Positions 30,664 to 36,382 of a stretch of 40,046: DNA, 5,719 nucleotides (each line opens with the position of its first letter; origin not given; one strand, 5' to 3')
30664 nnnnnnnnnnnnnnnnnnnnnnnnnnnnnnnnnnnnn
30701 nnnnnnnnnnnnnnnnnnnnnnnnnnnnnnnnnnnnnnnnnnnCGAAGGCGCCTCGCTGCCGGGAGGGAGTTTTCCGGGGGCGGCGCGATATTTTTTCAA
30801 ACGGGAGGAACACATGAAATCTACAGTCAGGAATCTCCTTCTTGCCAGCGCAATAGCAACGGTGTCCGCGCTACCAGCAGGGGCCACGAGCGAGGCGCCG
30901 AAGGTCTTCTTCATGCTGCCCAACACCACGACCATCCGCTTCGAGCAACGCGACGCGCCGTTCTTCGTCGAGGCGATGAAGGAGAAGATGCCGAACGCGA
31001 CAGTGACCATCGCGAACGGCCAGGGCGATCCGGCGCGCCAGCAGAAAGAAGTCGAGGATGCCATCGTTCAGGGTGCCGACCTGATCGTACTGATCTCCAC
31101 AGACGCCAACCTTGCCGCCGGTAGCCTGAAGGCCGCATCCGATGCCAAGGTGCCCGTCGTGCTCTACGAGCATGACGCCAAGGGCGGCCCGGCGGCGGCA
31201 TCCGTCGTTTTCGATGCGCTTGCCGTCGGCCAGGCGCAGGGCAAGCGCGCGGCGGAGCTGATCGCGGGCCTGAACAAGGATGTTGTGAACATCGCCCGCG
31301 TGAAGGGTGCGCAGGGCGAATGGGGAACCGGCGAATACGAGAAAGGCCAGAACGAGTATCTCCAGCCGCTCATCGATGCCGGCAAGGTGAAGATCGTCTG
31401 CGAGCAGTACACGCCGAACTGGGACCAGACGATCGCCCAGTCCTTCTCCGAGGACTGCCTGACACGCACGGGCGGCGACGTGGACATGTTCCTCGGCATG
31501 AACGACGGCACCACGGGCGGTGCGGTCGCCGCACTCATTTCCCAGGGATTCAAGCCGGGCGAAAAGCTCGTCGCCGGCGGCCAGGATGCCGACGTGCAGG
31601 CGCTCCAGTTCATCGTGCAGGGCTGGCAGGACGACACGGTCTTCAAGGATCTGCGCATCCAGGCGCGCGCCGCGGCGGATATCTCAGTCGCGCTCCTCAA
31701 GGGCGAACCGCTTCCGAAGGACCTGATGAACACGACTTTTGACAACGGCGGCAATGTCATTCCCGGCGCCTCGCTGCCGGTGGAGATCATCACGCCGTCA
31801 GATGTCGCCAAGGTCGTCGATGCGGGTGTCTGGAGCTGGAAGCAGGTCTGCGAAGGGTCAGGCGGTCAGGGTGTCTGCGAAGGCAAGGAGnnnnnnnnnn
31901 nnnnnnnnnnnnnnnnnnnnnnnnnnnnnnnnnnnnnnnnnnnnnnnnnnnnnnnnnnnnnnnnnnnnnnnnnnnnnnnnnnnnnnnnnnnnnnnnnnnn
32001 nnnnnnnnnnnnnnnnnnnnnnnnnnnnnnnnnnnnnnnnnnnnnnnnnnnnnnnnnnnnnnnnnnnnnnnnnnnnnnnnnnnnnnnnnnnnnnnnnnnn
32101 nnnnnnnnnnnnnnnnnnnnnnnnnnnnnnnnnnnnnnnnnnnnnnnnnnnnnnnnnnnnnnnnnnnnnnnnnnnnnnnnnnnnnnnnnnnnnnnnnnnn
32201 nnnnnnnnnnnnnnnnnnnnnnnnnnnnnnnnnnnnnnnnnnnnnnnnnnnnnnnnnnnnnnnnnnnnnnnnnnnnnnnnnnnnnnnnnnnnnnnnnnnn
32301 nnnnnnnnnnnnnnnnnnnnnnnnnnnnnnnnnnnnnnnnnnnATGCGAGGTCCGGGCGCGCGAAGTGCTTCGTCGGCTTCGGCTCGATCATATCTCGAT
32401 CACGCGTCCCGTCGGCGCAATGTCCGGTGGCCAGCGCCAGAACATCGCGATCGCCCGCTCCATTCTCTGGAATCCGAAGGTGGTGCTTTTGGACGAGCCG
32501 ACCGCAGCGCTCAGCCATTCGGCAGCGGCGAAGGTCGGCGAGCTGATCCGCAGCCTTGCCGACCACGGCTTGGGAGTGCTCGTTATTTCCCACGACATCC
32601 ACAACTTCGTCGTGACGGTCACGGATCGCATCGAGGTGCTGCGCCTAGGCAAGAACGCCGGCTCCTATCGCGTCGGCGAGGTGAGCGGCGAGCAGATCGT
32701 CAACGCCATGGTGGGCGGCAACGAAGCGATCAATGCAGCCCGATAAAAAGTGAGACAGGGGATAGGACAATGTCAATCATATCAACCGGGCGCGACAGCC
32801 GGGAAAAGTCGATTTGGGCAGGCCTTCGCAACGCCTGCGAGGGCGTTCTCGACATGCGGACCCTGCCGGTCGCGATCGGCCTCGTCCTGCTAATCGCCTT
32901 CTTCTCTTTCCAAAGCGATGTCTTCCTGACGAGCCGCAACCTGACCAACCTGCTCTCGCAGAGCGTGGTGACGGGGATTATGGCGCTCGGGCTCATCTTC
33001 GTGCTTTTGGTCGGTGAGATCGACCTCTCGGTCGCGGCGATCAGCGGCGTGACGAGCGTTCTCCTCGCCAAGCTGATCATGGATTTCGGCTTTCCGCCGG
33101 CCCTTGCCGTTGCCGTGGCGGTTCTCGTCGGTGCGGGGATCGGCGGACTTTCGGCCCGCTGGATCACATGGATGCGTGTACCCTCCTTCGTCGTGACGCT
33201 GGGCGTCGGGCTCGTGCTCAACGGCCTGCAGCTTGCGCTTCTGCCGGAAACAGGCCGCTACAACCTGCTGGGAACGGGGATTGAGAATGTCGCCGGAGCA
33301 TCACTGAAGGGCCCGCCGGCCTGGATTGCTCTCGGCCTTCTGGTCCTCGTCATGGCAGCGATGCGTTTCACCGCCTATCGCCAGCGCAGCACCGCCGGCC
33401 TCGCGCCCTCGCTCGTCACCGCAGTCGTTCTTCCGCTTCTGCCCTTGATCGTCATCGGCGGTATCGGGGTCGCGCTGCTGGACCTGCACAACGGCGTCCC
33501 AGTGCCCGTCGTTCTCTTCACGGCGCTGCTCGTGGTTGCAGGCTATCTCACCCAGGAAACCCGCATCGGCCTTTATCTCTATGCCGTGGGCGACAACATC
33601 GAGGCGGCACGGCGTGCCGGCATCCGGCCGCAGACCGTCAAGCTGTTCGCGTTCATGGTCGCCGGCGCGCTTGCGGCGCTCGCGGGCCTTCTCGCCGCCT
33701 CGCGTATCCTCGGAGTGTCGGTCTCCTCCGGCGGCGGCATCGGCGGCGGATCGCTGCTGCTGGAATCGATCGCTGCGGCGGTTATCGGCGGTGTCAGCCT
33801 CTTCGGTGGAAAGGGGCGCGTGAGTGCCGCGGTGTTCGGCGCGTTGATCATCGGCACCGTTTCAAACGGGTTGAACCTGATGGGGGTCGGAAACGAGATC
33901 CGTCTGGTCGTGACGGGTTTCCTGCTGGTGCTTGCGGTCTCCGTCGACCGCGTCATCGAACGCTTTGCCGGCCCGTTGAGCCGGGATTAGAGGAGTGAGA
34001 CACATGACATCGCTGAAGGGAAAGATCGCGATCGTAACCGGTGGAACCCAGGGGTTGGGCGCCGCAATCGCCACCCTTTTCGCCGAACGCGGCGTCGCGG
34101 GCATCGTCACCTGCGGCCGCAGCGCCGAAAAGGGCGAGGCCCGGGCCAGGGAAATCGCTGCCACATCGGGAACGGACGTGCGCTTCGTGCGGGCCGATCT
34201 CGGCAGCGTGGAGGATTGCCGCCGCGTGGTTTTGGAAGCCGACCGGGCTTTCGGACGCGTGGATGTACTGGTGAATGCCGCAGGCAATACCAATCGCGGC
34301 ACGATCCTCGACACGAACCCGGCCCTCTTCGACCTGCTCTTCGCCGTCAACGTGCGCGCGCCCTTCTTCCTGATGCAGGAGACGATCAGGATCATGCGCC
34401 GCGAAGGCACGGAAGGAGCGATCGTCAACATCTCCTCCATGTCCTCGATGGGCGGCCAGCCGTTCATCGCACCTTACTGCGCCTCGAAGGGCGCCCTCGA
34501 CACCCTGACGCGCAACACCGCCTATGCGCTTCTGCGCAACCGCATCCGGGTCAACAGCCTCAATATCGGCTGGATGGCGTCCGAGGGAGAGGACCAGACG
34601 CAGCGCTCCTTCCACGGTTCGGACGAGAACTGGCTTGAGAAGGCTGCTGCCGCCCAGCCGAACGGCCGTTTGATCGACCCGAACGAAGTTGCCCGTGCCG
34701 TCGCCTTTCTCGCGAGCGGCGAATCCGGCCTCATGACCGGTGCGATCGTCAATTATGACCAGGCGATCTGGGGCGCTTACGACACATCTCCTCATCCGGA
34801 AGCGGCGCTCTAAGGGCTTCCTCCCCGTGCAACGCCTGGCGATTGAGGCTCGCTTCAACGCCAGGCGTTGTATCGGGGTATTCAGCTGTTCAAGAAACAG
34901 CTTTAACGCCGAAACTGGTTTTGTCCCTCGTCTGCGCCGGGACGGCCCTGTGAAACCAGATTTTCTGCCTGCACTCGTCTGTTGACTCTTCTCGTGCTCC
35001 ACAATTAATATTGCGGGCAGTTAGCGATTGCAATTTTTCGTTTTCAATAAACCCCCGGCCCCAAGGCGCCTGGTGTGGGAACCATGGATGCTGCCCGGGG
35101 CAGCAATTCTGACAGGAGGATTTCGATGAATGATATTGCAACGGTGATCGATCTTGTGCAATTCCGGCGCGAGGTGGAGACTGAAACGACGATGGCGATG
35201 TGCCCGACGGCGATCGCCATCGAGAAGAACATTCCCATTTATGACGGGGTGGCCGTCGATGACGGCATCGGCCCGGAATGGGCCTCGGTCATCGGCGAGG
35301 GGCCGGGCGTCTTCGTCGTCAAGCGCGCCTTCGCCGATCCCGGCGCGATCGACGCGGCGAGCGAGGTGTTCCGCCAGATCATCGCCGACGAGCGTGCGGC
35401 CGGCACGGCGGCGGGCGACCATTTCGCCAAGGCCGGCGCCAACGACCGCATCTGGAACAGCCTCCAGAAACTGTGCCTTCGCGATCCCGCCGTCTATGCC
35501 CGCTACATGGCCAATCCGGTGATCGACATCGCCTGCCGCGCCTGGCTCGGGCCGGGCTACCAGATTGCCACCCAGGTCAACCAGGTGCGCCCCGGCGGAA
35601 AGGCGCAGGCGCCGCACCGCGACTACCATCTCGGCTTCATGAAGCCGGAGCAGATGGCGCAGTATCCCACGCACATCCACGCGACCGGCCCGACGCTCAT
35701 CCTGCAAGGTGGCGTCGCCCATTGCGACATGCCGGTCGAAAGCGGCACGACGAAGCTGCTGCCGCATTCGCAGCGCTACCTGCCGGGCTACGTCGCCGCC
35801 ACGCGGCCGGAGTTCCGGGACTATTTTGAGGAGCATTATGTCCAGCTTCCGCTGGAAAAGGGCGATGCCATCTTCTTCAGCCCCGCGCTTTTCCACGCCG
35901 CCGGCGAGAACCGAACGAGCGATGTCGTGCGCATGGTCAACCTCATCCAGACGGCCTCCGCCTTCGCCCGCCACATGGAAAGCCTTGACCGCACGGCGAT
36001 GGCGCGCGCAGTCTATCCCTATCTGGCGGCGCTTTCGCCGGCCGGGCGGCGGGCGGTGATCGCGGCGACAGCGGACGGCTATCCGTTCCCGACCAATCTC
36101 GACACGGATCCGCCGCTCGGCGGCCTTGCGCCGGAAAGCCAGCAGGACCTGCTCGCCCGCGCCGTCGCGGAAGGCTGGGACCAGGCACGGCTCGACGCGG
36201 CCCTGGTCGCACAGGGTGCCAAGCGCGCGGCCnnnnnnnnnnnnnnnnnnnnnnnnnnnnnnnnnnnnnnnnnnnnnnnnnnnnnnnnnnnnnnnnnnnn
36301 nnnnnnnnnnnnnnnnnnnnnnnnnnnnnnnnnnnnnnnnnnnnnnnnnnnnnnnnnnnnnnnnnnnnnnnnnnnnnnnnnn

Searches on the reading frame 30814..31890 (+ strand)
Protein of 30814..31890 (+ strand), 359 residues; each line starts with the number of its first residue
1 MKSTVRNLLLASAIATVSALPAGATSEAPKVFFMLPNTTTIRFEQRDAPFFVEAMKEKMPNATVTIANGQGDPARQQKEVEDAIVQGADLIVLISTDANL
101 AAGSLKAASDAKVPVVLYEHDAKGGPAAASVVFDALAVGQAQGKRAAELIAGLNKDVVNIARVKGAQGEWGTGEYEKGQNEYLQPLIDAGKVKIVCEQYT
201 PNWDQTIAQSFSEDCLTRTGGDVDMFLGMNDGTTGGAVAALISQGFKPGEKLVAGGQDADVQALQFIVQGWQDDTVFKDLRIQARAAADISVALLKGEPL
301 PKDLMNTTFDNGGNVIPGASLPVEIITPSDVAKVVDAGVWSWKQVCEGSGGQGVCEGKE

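Call 18: search_protein_families(library=pfam, proteins=[window:30814-31890:+], max_evalue=0.0001)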
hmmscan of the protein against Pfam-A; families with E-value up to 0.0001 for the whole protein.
window:30814-31890:+ (359 aa): 1 family
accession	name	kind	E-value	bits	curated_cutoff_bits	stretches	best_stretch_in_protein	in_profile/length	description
PF13407.12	Peripla_BP_4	-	1.8e-48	165.8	35.1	1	34-298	3-257/258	Periplasmic binding protein domain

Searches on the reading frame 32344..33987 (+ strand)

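Call 18: search_protein_families(library=pfam, proteins=[window:32344-33987:+], max_evalue=0.0001)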
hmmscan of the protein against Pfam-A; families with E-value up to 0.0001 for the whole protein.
window:32344-33987:+ (548 aa): 1 family
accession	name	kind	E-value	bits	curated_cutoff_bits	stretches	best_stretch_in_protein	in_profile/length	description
PF02653.21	BPD_transp_2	-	1.2e-31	110.2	26.8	1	200-532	2-269/269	Branched-chain amino acid transport system / permease component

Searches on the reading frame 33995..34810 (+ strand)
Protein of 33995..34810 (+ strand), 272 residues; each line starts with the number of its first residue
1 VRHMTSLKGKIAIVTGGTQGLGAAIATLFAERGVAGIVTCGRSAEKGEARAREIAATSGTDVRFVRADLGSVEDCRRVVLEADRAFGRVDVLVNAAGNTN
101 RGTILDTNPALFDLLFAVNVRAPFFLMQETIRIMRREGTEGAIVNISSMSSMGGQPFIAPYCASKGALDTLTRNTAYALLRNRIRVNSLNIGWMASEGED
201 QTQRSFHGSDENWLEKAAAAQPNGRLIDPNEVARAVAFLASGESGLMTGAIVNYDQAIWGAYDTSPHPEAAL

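Call 18: search_protein_families(library=pfam, proteins=[window:33995-34810:+], max_evalue=0.0001)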
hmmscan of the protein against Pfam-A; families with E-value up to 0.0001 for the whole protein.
window:33995-34810:+ (272 aa): 3 families
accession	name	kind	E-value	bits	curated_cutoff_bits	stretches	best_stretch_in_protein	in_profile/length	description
PF13561.12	adh_short_C2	-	2.1e-49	168.7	27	1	19-255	6-232/236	Enoyl-(Acyl carrier protein) reductase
PF00106.31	adh_short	-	1.7e-45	155.3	26.6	1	10-199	1-187/195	short chain dehydrogenase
PF08659.16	KR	-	1.9e-18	67.4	22.6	1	13-192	4-176/180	KR domain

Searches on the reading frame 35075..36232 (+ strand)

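Call 60: search_protein_families(library=pfam, proteins=[window:35075-36232:+], max_evalue=0.0001)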
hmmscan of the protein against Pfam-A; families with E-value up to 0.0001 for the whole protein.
window:35075-36232:+ (386 aa): 1 family
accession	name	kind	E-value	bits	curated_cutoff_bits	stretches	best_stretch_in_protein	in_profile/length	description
PF05721.19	PhyH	-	9.8e-31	108.1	22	1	80-287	7-212/213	Phytanoyl-CoA dioxygenase (PhyH)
